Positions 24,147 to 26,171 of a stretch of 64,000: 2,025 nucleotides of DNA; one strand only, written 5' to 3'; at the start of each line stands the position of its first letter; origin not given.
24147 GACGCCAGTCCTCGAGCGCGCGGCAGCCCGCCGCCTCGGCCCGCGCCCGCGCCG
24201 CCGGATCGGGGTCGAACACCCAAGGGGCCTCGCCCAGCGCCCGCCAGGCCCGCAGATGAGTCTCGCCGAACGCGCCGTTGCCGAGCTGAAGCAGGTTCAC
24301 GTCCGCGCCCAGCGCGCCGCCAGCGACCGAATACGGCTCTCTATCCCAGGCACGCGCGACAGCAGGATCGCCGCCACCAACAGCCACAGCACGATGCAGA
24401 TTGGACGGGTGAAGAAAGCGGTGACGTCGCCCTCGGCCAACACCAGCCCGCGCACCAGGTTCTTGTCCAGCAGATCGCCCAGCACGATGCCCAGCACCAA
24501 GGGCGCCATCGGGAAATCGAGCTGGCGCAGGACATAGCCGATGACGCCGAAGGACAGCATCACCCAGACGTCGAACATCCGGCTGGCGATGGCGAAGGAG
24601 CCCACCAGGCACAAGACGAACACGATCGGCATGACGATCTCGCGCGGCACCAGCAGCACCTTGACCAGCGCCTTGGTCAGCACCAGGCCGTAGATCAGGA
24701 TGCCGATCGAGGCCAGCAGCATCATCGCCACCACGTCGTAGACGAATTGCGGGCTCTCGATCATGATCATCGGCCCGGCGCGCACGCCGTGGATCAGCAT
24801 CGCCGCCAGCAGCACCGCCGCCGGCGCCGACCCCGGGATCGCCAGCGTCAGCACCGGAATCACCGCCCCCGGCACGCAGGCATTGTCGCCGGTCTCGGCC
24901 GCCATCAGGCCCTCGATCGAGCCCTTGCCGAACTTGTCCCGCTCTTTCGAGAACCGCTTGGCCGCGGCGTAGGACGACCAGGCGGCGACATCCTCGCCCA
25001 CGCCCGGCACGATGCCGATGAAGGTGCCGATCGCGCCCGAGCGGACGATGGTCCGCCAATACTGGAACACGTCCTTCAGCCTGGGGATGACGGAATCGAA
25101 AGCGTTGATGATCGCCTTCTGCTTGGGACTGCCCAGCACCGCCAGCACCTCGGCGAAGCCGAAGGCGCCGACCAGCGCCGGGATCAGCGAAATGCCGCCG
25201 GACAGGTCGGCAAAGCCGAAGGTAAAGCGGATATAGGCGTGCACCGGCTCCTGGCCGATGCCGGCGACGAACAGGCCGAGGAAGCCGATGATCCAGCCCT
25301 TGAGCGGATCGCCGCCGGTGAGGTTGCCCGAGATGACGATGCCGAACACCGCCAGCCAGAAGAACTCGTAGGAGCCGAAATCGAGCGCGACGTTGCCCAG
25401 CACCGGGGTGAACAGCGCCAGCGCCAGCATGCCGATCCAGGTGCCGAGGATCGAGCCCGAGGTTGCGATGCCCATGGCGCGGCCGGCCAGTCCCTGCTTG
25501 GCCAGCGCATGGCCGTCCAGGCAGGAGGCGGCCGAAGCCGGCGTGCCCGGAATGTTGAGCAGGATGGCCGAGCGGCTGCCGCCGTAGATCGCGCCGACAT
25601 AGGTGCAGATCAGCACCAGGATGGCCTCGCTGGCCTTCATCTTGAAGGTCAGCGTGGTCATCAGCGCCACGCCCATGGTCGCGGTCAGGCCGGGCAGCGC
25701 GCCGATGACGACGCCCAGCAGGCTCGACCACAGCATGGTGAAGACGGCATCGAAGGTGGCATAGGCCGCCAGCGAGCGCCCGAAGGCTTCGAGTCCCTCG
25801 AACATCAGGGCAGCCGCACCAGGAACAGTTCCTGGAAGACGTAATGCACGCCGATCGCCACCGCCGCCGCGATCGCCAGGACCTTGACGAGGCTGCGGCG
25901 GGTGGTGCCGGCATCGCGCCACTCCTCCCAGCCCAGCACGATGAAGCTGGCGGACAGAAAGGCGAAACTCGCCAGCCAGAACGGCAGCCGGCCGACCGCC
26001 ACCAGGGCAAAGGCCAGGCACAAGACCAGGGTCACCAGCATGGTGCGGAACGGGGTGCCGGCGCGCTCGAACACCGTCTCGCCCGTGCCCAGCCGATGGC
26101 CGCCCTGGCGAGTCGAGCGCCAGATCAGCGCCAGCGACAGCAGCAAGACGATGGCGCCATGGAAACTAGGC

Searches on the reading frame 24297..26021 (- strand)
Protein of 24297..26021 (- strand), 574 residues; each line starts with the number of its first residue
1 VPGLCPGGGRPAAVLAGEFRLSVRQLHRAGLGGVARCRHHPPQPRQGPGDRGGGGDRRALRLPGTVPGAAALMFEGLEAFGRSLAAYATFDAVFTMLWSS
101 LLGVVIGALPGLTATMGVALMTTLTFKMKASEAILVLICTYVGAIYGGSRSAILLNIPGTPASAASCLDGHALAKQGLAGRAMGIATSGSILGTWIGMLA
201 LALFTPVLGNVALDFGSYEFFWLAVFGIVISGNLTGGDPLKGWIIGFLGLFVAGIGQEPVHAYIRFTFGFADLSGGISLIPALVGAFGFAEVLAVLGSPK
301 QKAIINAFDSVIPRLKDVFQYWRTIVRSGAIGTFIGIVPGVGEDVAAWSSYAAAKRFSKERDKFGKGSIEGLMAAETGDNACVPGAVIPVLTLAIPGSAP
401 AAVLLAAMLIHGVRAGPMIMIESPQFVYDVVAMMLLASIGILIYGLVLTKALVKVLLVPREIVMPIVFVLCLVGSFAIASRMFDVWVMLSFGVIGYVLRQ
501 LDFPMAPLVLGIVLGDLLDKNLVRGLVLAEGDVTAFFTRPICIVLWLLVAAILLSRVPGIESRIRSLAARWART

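Call 57: search_protein_families(library=pfam, proteins=[window:24297-26021:-], max_evalue=0.0001)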
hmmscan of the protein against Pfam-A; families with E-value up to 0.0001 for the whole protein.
window:24297-26021:- (574 aa): 1 family
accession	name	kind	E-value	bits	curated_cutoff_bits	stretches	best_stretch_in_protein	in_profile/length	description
PF01970.21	TctA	-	6.2e-138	460.4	28.9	1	94-510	2-423/423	Tripartite tricarboxylate transporter TctA family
